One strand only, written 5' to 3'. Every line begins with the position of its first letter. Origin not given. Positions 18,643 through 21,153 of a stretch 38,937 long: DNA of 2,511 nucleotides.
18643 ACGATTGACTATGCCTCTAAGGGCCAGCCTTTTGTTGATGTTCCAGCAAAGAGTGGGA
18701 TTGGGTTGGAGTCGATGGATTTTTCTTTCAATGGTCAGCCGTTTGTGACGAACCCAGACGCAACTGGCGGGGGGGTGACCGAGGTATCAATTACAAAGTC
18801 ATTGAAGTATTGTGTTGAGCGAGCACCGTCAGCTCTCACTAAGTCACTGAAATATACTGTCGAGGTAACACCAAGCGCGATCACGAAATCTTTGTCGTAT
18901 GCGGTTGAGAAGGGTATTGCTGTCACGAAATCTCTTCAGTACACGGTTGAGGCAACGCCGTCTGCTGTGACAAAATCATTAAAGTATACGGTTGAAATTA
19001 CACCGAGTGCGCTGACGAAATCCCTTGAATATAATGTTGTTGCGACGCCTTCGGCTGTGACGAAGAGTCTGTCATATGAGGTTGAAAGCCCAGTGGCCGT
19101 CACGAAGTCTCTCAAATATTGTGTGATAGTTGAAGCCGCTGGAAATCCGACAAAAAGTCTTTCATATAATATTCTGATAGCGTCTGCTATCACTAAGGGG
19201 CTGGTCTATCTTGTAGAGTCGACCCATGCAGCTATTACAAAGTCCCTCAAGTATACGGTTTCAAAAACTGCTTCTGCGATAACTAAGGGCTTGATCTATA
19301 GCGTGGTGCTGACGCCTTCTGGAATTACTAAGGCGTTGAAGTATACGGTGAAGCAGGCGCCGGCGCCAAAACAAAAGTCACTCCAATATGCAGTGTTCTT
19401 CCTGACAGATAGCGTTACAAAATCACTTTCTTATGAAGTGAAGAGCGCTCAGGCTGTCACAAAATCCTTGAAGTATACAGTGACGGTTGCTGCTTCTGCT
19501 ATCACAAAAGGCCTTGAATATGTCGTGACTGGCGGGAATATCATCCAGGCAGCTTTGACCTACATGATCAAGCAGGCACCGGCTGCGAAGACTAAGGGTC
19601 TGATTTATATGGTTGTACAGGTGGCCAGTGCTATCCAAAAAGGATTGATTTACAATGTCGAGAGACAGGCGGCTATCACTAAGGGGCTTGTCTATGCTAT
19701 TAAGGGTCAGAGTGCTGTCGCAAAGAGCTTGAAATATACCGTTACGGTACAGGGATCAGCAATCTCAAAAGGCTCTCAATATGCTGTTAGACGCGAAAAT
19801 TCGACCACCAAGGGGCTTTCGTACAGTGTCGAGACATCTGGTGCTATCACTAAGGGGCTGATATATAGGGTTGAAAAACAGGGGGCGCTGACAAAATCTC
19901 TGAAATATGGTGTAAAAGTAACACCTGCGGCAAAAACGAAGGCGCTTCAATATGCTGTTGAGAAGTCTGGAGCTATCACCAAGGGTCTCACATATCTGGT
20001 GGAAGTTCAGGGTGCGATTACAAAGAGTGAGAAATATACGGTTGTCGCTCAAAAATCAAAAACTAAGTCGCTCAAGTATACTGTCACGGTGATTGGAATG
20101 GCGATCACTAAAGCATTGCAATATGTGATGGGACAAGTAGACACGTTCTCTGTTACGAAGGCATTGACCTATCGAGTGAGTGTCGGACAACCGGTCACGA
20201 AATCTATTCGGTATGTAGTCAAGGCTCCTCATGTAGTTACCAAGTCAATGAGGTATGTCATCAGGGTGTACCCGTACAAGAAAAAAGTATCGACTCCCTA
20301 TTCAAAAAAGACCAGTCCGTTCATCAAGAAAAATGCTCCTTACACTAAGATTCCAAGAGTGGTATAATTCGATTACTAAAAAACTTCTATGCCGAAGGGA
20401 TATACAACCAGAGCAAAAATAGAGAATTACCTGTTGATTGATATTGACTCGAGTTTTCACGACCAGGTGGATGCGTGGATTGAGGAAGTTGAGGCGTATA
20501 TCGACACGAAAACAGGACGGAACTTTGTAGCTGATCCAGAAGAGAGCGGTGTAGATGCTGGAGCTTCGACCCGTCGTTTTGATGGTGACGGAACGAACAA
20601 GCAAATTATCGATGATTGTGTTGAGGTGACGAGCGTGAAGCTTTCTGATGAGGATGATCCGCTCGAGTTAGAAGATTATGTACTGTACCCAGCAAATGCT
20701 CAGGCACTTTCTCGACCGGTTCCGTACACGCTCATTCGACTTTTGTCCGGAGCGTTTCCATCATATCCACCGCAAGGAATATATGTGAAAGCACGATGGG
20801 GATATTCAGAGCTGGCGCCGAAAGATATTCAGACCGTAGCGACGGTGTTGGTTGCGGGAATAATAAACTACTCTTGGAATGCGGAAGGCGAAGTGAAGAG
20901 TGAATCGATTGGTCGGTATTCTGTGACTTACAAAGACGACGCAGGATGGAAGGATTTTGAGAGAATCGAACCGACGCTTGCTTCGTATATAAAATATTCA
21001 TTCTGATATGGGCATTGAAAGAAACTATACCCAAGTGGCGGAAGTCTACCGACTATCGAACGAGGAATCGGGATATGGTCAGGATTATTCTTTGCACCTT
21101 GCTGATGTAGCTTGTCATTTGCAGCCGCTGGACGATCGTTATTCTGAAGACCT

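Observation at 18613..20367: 584-aa protein built from about 34 tandem 13-16-residue repeats, a possible beta-spiral-like fibre encoded in the head module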

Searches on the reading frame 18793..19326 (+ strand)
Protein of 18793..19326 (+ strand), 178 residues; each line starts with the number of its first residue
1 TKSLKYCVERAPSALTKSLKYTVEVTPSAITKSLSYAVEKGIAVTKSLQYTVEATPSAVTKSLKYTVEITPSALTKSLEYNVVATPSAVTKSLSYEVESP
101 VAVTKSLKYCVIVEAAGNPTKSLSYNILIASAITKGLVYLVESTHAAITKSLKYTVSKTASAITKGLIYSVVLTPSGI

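Call 40: search_solved_structures(query=A3, max_evalue=10, show_alignments=2)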
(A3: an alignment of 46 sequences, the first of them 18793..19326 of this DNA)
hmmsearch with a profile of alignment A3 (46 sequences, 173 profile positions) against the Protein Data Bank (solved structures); distinct sequences matched with E-value up to 10: 1.
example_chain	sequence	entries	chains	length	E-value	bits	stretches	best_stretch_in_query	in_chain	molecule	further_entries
2pfm_A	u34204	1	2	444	0.87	12.1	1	62-111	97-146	Adenylosuccinate lyase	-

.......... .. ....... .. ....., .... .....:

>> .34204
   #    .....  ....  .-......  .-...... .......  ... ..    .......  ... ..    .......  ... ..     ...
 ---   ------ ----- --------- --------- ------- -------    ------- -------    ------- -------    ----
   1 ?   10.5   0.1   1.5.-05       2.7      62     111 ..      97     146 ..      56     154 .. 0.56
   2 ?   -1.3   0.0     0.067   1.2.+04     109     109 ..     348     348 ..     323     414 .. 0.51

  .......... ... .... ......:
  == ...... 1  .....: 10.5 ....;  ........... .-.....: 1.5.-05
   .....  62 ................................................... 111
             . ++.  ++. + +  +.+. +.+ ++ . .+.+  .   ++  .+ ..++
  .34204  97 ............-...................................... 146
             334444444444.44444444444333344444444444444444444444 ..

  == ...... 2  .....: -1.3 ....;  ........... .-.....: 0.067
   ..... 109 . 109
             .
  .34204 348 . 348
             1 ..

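Call 47: predict_structure(alignment_id=A3)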
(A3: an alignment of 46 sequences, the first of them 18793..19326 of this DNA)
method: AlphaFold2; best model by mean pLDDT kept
length: 178 residues; sequences in the alignment: 46
mean_pLDDT: 59.4   pTM: 0.43
mean pLDDT of the five models: 59.4, 59.0, 56.3, 50.9, 49.2
residues with pLDDT >= 90: 0; 70-90: 2; 50-70: 163; < 50: 13
segments of 3 or more residues with pLDDT < 50: 175-178
pLDDT, mean of each block of 10 residues (from residue 1): 62 62 64 64 62 62 60 62 61 61 64 58 56 59 54 50 55 51
secondary structure, 60 per line:
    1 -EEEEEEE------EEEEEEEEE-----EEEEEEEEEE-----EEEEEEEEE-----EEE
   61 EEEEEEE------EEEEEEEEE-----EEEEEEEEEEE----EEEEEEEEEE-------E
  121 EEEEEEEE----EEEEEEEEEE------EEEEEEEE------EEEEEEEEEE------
elements in order: E2-8 E15-23 E29-38 E44-52 E58-67 E74-82 E88-98 E103-112 E120-128 E133-142 E149-156 E163-172

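Call 49: fold_search(model_id=the predicted structure, library=pdb)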
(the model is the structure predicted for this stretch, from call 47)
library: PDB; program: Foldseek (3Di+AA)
matches with E <= 10: 174; with E <= 0.001: 0
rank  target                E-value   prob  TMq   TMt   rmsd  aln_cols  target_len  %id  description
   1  5awf_A                8.5e-02  0.38  0.36  0.20  15.8       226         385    8  Crystal structure of SufB-SufC-SufD complex from Escherichia coli (released 2015-11-11)
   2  2wle_B                8.5e-02  0.05  0.13  0.12  16.3       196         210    7  Crystallographic analysis of the polysialic acid O-acetyltransferase OatWY (released 2009-06-30)
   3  2iu8_A                2.4e-01  0.02  0.11  0.09  16.0       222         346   12  Chlamydia trachomatis LpxD with 25mM UDPGlcNAc (Complex I) (released 2007-02-20)
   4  2wlc                  2.6e-01  0.02  0.10  0.09  16.7       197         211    9  Crystallographic analysis of the polysialic acid O-acetyltransferase OatWY (released 2009-06-30)
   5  6uec                  2.6e-01  0.01  0.09  0.07  17.3       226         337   12  Pseudomonas aeruginosa LpxD Complex Structure with Ligand (released 2019-11-13)
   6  5awg_E                3.3e-01  0.08  0.22  0.15  16.6       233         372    6  Crystal structure of Hg-bound SufB-SufC-SufD complex from Escherichia coli (released 2015-11-11)
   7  5awg_F                4.0e-01  0.13  0.33  0.20  16.1       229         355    6  Crystal structure of Hg-bound SufB-SufC-SufD complex from Escherichia coli (released 2015-11-11)
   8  2wlg_C                4.0e-01  0.01  0.10  0.09  16.2       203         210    6  Crystallographic analysis of the polysialic acid O-acetyltransferase OatWY (released 2009-06-30)
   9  2v0j                  4.0e-01  0.01  0.07  0.05  17.4       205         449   10  Characterization of Substrate Binding and Catalysis of the Potential Antibacterial Target N-acetylglucosamine-1-phosphat (released 2008-01-15)
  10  2wle_C                4.9e-01  0.01  0.11  0.09  16.1       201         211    6  Crystallographic analysis of the polysialic acid O-acetyltransferase OatWY (released 2009-06-30)
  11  4e79_C                5.5e-01  0.01  0.10  0.08  17.5       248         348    8  Structure of LpxD from Acinetobacter baumannii at 2.66A resolution (P4322 form) (released 2013-01-16)
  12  2iu8_C                5.9e-01  0.01  0.10  0.08  16.3       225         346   14  Chlamydia trachomatis LpxD with 25mM UDPGlcNAc (Complex I) (released 2007-02-20)
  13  5awf_E                6.2e-01  0.13  0.35  0.22  11.5       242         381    7  Crystal structure of SufB-SufC-SufD complex from Escherichia coli (released 2015-11-11)
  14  4e75_A                7.1e-01  0.01  0.10  0.08  16.9       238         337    9  Structure of LpxD from Acinetobacter baumannii at 2.85A resolution (P21 form) (released 2013-01-16)
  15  4e79_A                8.0e-01  0.01  0.08  0.07  18.3       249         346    8  Structure of LpxD from Acinetobacter baumannii at 2.66A resolution (P4322 form) (released 2013-01-16)
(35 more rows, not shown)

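Call 58: find_related_loci(query=A4, collection=genome_contigs, flank=8000)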
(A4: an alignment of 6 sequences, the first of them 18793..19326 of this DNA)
Query A4 (178 aa) in genome_contigs; peptide patterns used: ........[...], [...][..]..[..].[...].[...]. (x = any residue, [..] = any of these).
18 stretches matched a pattern; 1 encode a relative of the query (tblastn E <= 1e-3); 1 distinct loci.
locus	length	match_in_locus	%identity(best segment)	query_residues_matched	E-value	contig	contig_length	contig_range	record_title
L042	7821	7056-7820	51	1-178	1e-37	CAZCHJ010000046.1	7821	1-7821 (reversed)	MAG TPA_asm: uncultured Gammaproteobacteria bacterium isolate SRP135725_co1_448 genome assembly, contig: NODE_13680_leng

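Call 59: find_related_loci(query=A4, collection=viral_contigs, flank=7000)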
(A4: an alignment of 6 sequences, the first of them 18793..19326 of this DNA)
Query A4 (178 aa) in viral_contigs; peptide patterns used: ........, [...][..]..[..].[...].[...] (x = any residue, [..] = any of these).
181 stretches matched a pattern; 55 encode a relative of the query (tblastn E <= 1e-3); 55 distinct loci.
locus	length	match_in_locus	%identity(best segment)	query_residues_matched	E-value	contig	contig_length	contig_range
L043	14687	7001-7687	51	1-178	8e-43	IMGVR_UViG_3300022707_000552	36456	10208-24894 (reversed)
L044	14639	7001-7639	57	1-178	1e-42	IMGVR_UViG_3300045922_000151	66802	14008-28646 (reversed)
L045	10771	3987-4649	50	1-178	3e-41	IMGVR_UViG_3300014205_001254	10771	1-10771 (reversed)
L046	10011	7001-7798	48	1-178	3e-40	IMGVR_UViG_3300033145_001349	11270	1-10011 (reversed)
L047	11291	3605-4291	55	1-178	4e-39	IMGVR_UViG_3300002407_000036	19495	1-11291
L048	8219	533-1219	55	1-178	5e-39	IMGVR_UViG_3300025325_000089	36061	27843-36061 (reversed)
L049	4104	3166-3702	52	2-169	1e-38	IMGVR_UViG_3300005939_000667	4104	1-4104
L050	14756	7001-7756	52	1-178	3e-38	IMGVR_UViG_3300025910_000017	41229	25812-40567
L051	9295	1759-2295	52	2-169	2e-38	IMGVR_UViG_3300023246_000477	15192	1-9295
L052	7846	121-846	41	1-178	2e-37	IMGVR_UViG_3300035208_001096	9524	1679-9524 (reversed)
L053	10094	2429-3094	50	1-178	2e-37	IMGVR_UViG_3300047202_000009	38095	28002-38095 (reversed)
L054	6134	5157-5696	51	1-178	6e-37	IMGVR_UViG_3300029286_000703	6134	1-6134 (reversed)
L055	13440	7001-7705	48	1-178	8e-37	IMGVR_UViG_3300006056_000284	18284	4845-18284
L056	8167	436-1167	46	1-178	3e-36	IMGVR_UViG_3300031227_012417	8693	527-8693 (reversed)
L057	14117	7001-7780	49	1-178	1e-35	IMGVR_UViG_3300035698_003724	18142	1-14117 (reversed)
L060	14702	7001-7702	44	1-176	4e-35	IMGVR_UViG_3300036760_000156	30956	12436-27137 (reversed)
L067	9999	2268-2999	44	1-172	1e-32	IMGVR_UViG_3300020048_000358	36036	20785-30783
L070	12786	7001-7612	44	1-176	2e-31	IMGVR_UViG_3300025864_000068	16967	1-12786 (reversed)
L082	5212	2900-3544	41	1-176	5e-28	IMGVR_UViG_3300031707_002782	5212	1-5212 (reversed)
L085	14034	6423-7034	43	1-177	3e-27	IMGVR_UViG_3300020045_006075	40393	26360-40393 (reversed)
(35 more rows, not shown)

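Call 70: search_protein_representatives(alignment_id=A3)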
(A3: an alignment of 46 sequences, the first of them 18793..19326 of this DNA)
Query: 46 sequences, 173 profile positions. Proteins with E-value up to 0.001 (for the whole library): 743; up to 1e-10: 412; up to 1e-30: 219. The best 150 are listed.
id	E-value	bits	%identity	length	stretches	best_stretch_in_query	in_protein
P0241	0.0e+00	1258.0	-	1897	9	1-173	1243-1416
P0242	9.2e-256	855.3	-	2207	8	1-154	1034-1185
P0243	4.3e-233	781.5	-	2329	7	1-170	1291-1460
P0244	1.2e-228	767.1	-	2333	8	1-169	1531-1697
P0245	3.0e-216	726.7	-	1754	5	1-169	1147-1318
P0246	4.7e-201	677.2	-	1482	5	1-171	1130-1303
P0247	1.5e-200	675.6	-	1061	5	1-166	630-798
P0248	3.9e-199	671.0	-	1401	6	1-168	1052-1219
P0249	1.4e-184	623.6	-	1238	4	1-170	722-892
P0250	7.6e-178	601.7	-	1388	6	1-169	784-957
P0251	2.8e-175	593.3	-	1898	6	1-170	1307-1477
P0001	7.3e-174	588.7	-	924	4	1-172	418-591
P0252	1.9e-170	577.6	-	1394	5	1-171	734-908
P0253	3.4e-157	534.4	-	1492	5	1-170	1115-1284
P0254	7.4e-157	533.3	-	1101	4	13-168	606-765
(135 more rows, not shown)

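Call 73: fold_search(model_id=the predicted structure, library=viral)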
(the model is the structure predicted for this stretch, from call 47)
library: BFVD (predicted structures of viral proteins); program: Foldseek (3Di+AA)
matches with E <= 10: 423; with E <= 0.001: 0
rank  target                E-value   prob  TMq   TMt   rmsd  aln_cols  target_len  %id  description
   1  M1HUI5                1.2e-03  0.54  0.24  0.20  21.5       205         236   10  (no name in the UniProt tables at hand)
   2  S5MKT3                3.7e-03  0.54  0.26  0.16  11.9       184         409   10  LEF-7 [Choristoneura rosaceana nucleopolyhedrovirus]
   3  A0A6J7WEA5            5.4e-03  0.09  0.13  0.10  20.6       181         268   10  Uncharacterized protein [uncultured Caudovirales phage]
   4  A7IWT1                1.4e-02  0.33  0.27  0.22  15.1       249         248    8  Uncharacterized protein b406L [Paramecium bursaria Chlorella virus NY2A]
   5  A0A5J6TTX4            1.8e-02  0.16  0.24  0.08  21.7       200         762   12  Minor tail protein [Mycobacterium phage Tourach]
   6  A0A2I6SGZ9            1.8e-02  0.06  0.12  0.12  18.1       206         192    7  Egf1.5 [Microplitis mediator bracovirus]
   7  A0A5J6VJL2            2.3e-02  0.80  0.40  0.22  11.0       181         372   11  Uncharacterized protein [Megaviridae environmental sample]
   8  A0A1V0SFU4            2.9e-02  0.99  0.60  0.14   4.6       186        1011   19  Uncharacterized protein [Hokovirus HKV1]
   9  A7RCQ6                4.0e-02  0.44  0.34  0.31  11.7       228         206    5  (no name in the UniProt tables at hand)
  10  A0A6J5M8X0            4.0e-02  0.12  0.19  0.14  15.8       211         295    9  Uncharacterized protein [uncultured Caudovirales phage]
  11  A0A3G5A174            5.1e-02  0.08  0.18  0.18  20.4       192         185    7  Uncharacterized protein [Harvfovirus sp.]
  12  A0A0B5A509            5.5e-02  0.44  0.33  0.14  17.9       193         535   11  Tail fiber protein [Achromobacter phage JWX]
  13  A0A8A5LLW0            5.5e-02  0.08  0.19  0.14  16.5       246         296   13  (no name in the UniProt tables at hand)
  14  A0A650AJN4            5.5e-02  0.05  0.13  0.06  18.6       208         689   12  (no name in the UniProt tables at hand)
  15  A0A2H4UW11            5.8e-02  0.97  0.58  0.68   4.8       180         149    6  Transmembrane protein [Bodo saltans virus]
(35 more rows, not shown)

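Call 85: search_protein_families(library=phrogs, proteins=[L082:1829-2791:+, L085:4637-6271:+, L070:6338-6892:+, L067:1360-2160:+, L060:5727-6917:+], max_evalue=0.001)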
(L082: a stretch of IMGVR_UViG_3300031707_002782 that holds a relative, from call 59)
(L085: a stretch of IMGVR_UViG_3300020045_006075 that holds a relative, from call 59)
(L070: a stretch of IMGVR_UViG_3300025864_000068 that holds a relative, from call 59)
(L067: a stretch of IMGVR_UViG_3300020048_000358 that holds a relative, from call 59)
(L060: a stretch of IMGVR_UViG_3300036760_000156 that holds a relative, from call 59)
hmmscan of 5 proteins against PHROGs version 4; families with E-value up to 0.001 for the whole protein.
L082:1829-2791:+ (321 aa): 6 families
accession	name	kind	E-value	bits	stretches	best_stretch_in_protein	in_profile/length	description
phrog_18503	-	unknown function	1.7e-11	44.2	1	52-266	489-708/844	-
phrog_3545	-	unknown function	5.4e-10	39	1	58-259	747-967/1115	-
phrog_8510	-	head and packaging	2.9e-08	32.9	1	126-265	754-897/1348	virion structural protein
phrog_14220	-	unknown function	1.9e-07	31.5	1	60-262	4-177/401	-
phrog_24074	-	unknown function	1.6e-05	24.4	1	71-261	675-879/892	-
phrog_8174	-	tail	0.00036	21.2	1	124-264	89-221/222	minor tail protein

L085:4637-6271:+ (545 aa): 4 families
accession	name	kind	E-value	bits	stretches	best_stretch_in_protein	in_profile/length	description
phrog_4492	-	tail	5.7e-51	174.8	1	93-527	694-1072/1096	tail fiber protein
phrog_27782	-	unknown function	6.3e-32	112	1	159-470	279-567/644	-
phrog_25042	-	tail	1.4e-20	74.4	1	134-438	245-538/632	tail fiber protein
phrog_28838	-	unknown function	4.7e-13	49.6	1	8-470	211-608/661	-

L070:6338-6892:+ (185 aa): 1 family
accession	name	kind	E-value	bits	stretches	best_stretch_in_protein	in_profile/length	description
phrog_16348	-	unknown function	0.00014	21.3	1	52-77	237-262/818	-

L067:1360-2160:+ (267 aa): 0 families

L060:5727-6917:+ (397 aa): 10 families
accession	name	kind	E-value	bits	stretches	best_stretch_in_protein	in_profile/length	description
phrog_863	-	tail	2.3e-16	60.9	1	115-253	399-538/690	tail fiber assembly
phrog_8859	-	unknown function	9.5e-11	42.2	1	69-397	85-400/400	-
phrog_6427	-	unknown function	1.7e-10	41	1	10-85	11-82/675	-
phrog_8469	-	tail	1.8e-06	28.5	1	59-116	51-108/303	tail fiber protein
phrog_2295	-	unknown function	3.7e-05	23.5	1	95-391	563-842/1183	-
phrog_30299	-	tail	6.2e-05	23.1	1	21-95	21-87/425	tail fiber protein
phrog_4474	-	unknown function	9.2e-05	23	1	73-163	112-195/407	-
phrog_356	-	tail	0.00014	21.4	1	86-397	632-924/924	minor tail protein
phrog_21412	-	tail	0.00033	19.5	1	122-247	1265-1381/1452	tail fiber protein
phrog_754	-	tail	0.00062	20.5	1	129-392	64-321/325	minor tail protein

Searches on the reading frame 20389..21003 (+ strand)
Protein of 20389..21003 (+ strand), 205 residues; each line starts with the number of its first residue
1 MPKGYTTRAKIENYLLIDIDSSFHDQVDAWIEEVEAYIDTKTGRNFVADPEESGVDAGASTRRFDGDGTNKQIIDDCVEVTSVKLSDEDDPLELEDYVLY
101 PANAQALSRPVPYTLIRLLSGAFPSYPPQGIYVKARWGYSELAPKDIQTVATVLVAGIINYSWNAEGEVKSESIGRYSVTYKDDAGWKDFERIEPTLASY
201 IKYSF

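Call 5: search_protein_families(library=pfam, proteins=[window:20389-21003:+], max_evalue=0.01)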
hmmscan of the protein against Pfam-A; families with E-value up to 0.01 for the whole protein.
window:20389-21003:+ (205 aa): 0 families

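Call 6: search_protein_families(library=phrogs, proteins=[window:20389-21003:+], max_evalue=0.01)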
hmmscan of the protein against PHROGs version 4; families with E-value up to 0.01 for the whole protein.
window:20389-21003:+ (205 aa): 5 families
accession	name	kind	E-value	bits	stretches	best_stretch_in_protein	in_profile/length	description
phrog_442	-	connector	2.5e-13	51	1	6-199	88-259/270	head-tail adaptor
phrog_132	-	connector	0.0004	21.3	1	163-202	71-107/124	head-tail adaptor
phrog_1161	-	connector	0.0013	20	0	152-200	52-90/106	head-tail adaptor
phrog_1236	-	head and packaging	0.0071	17.1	0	153-184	118-151/177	head protein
phrog_541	-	connector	0.0095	16.9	0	165-185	77-97/129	head-tail adaptor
